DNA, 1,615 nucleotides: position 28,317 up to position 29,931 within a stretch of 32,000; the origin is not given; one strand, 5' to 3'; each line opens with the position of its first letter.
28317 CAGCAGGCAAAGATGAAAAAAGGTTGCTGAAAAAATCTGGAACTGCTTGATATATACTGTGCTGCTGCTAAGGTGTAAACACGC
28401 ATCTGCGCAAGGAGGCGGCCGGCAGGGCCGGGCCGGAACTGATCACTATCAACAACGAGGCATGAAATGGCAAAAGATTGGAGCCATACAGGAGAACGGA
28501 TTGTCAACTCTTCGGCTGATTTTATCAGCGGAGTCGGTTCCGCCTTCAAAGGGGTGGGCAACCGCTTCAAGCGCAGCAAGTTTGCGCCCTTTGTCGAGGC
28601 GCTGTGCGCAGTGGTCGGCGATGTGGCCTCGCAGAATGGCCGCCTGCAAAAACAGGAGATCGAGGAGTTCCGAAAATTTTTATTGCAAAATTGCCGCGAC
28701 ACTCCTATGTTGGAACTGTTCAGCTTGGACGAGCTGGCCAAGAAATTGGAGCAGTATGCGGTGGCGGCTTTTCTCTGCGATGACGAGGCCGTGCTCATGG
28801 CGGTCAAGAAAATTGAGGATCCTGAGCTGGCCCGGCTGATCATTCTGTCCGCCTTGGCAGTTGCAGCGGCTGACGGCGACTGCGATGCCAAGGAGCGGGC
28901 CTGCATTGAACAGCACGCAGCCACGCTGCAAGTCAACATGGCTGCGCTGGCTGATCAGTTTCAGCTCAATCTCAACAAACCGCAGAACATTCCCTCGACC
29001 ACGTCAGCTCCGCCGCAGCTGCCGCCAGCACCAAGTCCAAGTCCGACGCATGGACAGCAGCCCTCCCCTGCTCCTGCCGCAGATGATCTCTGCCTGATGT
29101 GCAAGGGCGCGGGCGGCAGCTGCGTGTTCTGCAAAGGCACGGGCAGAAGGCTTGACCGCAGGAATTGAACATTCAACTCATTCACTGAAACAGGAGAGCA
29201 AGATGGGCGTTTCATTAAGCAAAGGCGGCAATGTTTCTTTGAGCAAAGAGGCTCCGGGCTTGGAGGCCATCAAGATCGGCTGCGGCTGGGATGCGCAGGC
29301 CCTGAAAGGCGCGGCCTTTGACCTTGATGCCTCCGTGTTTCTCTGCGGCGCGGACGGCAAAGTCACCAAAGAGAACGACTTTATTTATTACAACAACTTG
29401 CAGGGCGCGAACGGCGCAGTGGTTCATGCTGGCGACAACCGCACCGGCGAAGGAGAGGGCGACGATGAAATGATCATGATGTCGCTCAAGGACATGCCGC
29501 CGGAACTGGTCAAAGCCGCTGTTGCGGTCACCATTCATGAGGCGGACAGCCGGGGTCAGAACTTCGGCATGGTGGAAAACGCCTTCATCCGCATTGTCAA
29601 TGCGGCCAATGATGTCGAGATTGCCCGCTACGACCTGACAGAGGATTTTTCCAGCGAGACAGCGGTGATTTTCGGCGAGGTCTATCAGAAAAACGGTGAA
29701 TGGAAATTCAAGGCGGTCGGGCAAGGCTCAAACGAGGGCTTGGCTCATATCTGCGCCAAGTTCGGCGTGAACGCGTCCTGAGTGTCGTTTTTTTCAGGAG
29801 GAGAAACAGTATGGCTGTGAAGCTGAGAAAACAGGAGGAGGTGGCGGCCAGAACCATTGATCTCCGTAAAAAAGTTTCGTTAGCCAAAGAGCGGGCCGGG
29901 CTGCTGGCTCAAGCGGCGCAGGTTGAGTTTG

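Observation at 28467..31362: Non-canonical Ter module: TerB and vWA(TerF-like) proteins both carry a DnaJ-type zinc-knuckle tail, each followed by its own TerD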

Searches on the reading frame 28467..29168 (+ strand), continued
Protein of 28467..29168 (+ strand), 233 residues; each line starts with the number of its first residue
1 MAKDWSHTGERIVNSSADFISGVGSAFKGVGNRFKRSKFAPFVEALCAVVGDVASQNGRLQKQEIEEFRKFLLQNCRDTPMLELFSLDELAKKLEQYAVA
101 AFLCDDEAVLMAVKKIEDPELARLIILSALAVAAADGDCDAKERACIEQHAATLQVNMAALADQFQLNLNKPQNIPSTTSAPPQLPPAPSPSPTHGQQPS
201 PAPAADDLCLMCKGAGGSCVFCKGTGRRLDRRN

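Call 65: search_protein_families(library=pfam, proteins=[P0035, P0038, P0033], max_evalue=0.001)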
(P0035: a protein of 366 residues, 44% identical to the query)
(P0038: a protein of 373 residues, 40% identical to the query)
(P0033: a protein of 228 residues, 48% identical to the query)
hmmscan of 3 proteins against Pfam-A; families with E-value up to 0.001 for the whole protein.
P0035 (366 aa): 2 families
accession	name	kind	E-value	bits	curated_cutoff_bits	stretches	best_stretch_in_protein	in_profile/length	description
PF02342.23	TerD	-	1.3e-37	129.6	25.3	1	202-361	4-187/187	TerD domain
PF05099.18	TerB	-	2.1e-08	34.9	24.4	1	48-163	4-109/118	Tellurite resistance protein TerB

P0038 (373 aa): 2 families
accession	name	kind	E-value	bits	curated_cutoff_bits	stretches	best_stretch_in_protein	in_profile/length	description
PF02342.23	TerD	-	4.3e-24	85.5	25.3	1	214-368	5-187/187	TerD domain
PF05099.18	TerB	-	2e-09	38.2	24.4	1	49-165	3-109/118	Tellurite resistance protein TerB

P0033 (228 aa): 1 family
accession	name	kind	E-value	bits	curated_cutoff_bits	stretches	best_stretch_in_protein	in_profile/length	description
PF05099.18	TerB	-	2.8e-06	28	24.4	1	45-164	3-112/118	Tellurite resistance protein TerB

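Call 66: search_protein_families(library=padloc, proteins=[window:28467-29168:+], max_evalue=0.001)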
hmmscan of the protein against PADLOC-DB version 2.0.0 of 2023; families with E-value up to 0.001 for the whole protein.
window:28467-29168:+ (233 aa): 0 families

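Call 70: search_protein_representatives(alignment_id=A6)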
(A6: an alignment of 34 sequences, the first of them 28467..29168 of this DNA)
Query: 34 sequences, 232 profile positions. Proteins with E-value up to 0.001 (for the whole library): 248; up to 1e-10: 21; up to 1e-30: 14. The best 150 are listed.
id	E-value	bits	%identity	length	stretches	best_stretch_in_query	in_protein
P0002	3.2e-114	397.0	-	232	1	2-231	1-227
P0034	1.4e-78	280.4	-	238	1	3-232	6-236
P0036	1.5e-75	270.5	-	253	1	3-231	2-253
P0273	2.2e-73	263.3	-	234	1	2-231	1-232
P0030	3.4e-73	262.7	-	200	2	4-164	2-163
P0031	3.4e-72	259.5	-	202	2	1-177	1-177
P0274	5.2e-69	249.0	-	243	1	1-231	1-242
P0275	3.5e-65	236.5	-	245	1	2-216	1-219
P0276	7.3e-63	228.9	-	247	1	4-228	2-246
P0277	3.9e-53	197.1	-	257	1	1-230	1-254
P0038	2.5e-51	191.1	-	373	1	4-200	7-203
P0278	2.3e-49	184.7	-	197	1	5-166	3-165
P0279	3.7e-44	167.7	-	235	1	16-231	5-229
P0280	1.3e-40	156.2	-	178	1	7-172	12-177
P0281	8.3e-29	117.5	-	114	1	1-62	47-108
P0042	1.9e-07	47.6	-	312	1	187-231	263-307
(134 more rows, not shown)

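Call 73: find_encoding_contigs(protein=P0031, flank=5000, max_places=2)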
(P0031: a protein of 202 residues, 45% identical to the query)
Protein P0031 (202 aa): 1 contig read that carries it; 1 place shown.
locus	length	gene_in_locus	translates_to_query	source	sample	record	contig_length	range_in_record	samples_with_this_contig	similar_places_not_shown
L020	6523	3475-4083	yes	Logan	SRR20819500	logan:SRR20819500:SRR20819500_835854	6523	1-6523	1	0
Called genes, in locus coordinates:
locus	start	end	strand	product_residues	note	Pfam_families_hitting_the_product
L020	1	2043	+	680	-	?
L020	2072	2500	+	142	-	-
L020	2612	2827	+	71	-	-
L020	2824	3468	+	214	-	-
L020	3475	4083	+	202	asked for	PF05099:TerB (faint)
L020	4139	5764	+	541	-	PF13708:DUF4942 (weak)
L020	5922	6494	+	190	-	PF02342:TerD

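Call 74: find_encoding_contigs(protein=P0033, flank=6000, max_places=2)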
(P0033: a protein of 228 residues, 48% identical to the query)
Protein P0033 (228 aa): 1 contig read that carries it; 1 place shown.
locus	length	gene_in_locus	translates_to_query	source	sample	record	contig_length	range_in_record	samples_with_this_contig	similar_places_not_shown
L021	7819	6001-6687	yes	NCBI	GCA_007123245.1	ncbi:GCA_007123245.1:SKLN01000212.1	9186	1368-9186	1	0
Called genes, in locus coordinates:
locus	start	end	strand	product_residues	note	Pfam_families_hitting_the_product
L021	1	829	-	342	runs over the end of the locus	PF00493:MCM (faint), PF07728:AAA_5 (faint), PF13401:AAA_22 (weak), PF01078:Mg_chelatase, PF17863:AAA_lid_2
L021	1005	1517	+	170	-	-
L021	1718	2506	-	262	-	PF09992:NAGPA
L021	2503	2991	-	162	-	PF01288:HPPK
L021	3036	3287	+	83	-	-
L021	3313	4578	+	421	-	-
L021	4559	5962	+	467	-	PF00089:Trypsin, PF13365:Trypsin_2, PF00595:PDZ (weak), PF13180:PDZ_2, PF17820:PDZ_6 (weak), PF13180:PDZ_2, PF17820:PDZ_6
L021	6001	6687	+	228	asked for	PF05099:TerB (weak)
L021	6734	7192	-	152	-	PF00011:HSP20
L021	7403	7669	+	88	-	-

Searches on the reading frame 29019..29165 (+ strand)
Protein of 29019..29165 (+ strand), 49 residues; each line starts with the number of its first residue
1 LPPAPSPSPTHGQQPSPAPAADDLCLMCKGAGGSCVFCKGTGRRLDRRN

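Call 38: find_homologous_proteins(query=A5, max_evalue=10)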
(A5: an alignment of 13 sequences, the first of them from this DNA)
Query A5 (13 sequences) (49 aa, profile of the alignment): 179 proteins with E <= 10 among 2682 candidates; the best 120 are listed.
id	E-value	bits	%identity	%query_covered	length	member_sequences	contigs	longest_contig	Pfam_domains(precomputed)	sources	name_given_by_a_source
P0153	2.0e-12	64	96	53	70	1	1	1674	-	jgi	jgi:hypothetical protein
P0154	4.1e-9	53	38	61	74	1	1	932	PF15777.11,PF17302.9,PF00684.26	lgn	-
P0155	4.6e-7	47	53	31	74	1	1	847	PF00684.26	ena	-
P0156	5.6e-7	47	40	47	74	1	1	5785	PF27659.1,PF17302.9,PF00684.26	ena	-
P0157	4.3e-6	44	80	20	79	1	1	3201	PF15777.11,PF17302.9,PF00684.26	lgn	-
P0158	1.4e-5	42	57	29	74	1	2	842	PF15777.11,PF17302.9,PF00684.26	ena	-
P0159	5.4e-5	40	36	61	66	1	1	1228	PF15777.11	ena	-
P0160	3.9e-4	38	90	20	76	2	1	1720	PF15777.11,PF17302.9,PF00684.26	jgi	jgi:DnaJ-class molecular chaperone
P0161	5.7e-4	37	55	41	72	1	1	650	PF00684.26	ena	-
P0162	7.1e-4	37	82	22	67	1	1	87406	-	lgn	-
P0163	9.0e-4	36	43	51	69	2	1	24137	PF00684.26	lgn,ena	-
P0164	2.2e-3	35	83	24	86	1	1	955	-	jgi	jgi:hypothetical protein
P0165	3.2e-3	35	42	49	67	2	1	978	-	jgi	jgi:DnaJ-class molecular chaperone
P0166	4.0e-3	34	33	67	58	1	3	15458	-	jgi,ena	jgi:DnaJ-class molecular chaperone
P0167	4.7e-3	34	48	49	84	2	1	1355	-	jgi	-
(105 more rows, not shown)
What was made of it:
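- Closest known: Anti-TRAP and small stand-alone DnaJ-like zinc-knuckle proteins. Same: The tail profile retrieves many 40-86 aa proteins carrying these Pfam domains (call 38).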

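Call 61: predict_structure(alignment_id=A5)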
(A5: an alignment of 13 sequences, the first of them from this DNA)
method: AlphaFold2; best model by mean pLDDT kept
length: 49 residues; sequences in the alignment: 13
mean_pLDDT: 71.3   pTM: 0.41
mean pLDDT of the five models: 71.3, 71.2, 70.6, 68.6, 67.7
residues with pLDDT >= 90: 11; 70-90: 12; 50-70: 16; < 50: 10
segments of 3 or more residues with pLDDT < 50: 12-18
pLDDT, mean of each block of 10 residues (from residue 1): 58 49 84 91 75
secondary structure, 60 per line:
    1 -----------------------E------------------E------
elements in order:

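Call 64: fold_search(model_id=the predicted structure, library=pdb)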
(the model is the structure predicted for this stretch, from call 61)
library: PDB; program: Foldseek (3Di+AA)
matches with E <= 10: 3; with E <= 0.001: 0
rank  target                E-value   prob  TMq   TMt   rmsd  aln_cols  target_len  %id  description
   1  9gxm_A                7.4e+00  0.16  0.44  0.03   1.3        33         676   24  C. thermocellum UvrA in complex with unmodified DNA and AMPPNP (basal conformation) (released 2025-12-24)
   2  7sh1_A                8.7e+00  0.02  0.21  0.03   6.9        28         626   21  Class II UvrA protein - Ecm16 (released 2022-10-26)
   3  3ux8                  9.4e+00  0.12  0.41  0.04   1.1        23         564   30  Crystal structure of UvrA (released 2012-02-08)
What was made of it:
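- Tried and rejected: The tail-only fold search gave only non-significant UvrA zinc-module matches (call 64).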

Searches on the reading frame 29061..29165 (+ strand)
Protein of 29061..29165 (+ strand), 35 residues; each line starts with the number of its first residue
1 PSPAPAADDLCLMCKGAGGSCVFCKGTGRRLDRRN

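Call 33: search_protein_families(library=pfam, proteins=[window:29061-29165:+], max_evalue=10)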
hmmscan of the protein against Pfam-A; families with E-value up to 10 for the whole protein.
seq(35 aa): 0 families

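Call 56: search_solved_structures(query=A4, max_evalue=10, show_alignments=3)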
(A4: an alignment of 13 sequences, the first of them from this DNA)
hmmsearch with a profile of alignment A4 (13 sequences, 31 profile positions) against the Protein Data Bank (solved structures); distinct sequences matched with E-value up to 10: 12.
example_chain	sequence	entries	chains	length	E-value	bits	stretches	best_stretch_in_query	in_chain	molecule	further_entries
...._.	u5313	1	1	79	0.0079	18.9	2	6-18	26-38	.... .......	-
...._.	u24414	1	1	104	0.038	16.7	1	8-29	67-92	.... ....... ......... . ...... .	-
2rhq_A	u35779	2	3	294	0.084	15.6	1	6-28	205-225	Phenylalanyl-tRNA synthetase alpha chain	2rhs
8xku_R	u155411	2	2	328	0.29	13.9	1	6-27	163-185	Embryo defective 2737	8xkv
3mk7_C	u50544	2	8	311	0.41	13.4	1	5-19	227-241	Cytochrome c oxidase, cbb3-type, subunit P | Cbb3-type cytochrome c oxidase subunit CcoP1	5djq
3lcz_A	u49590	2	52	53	0.6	12.9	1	8-29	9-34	Inhibitor of TRAP, regulated by T-BOX (Trp) sequence RtpA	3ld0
4mo1_A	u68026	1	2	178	0.62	12.8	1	5-29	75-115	Antitermination protein Q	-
7ubm_Q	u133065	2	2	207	0.76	12.6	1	5-29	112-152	Antitermination protein Q | Antitermination protein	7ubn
2zzs_A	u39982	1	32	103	0.82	12.5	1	2-20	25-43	Cytochrome c554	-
7ubj_A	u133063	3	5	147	1.6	11.5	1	5-29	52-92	Antitermination protein Q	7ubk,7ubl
1aov_A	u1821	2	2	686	3.9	10.3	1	3-22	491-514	APO-OVOTRANSFERRIN | DUCK OVOTRANSFERRIN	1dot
2vf7_A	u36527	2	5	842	5.8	9.7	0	9-18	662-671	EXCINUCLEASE ABC, SUBUNIT A. | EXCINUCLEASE ABC SUBUNIT A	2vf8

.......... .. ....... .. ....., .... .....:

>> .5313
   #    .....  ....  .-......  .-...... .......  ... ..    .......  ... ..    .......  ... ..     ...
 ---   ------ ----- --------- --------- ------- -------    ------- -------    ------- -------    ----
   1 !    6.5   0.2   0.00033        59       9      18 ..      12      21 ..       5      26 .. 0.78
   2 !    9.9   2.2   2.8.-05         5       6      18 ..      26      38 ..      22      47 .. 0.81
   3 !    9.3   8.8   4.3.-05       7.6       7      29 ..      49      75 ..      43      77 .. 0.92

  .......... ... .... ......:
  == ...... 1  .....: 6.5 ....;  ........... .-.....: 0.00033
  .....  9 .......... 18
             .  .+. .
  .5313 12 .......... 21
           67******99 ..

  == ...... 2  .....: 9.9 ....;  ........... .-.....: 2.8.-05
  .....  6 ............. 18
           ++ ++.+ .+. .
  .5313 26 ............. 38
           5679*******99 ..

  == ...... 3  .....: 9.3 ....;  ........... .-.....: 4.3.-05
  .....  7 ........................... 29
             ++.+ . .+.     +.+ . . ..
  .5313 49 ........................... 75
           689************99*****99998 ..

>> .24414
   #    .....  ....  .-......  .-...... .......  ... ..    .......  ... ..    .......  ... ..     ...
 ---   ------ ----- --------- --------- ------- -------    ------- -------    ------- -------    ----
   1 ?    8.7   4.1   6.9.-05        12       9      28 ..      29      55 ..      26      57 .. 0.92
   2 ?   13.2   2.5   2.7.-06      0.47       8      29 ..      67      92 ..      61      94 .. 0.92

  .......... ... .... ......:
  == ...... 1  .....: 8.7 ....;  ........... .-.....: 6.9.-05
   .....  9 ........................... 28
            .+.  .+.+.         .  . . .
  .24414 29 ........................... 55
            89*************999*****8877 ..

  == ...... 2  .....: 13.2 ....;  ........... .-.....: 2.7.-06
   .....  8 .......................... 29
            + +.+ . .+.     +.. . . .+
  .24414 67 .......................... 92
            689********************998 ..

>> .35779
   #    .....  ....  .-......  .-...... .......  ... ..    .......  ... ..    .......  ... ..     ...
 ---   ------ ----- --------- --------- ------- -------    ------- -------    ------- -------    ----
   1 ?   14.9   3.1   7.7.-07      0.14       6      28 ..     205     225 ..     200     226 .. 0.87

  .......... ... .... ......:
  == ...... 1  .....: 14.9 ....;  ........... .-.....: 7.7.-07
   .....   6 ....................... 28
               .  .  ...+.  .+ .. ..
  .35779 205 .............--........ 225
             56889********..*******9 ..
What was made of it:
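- Closest known: DnaJ cysteine-rich domain. Same: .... is the best PDB sequence match to the tail profile (E 0.008, call 56).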

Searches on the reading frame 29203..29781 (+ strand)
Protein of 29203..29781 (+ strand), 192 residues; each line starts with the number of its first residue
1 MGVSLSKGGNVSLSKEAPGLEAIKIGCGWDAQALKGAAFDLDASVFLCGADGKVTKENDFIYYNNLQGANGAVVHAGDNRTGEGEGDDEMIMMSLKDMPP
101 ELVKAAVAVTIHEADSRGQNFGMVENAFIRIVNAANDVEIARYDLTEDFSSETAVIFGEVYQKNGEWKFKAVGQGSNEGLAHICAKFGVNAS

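Call 3: search_protein_families(library=pfam, proteins=[window:29203-29781:+], max_evalue=0.01)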
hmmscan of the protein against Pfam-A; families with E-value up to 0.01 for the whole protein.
window:29203-29781:+ (192 aa): 1 family
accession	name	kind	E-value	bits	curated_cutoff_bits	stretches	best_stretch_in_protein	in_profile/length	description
PF02342.23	TerD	-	4.4e-78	261.5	25.3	1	1-187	1-187/187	TerD domain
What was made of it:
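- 29203..29781 (+): TerD copy 1 (192 aa), with motif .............. Pfam TerD E 4.4e-78, full length (call 3).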

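Call 34: search_protein_families(library=ncbifam, proteins=[window:29203-29781:+], max_evalue=0.01)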
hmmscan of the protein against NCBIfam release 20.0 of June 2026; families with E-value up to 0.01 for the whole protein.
window:29203-29781:+ (192 aa): 0 families

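Call 66: search_protein_families(library=padloc, proteins=[window:29203-29781:+], max_evalue=0.001)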
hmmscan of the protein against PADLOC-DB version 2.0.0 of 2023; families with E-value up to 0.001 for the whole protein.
window:29203-29781:+ (192 aa): 0 families
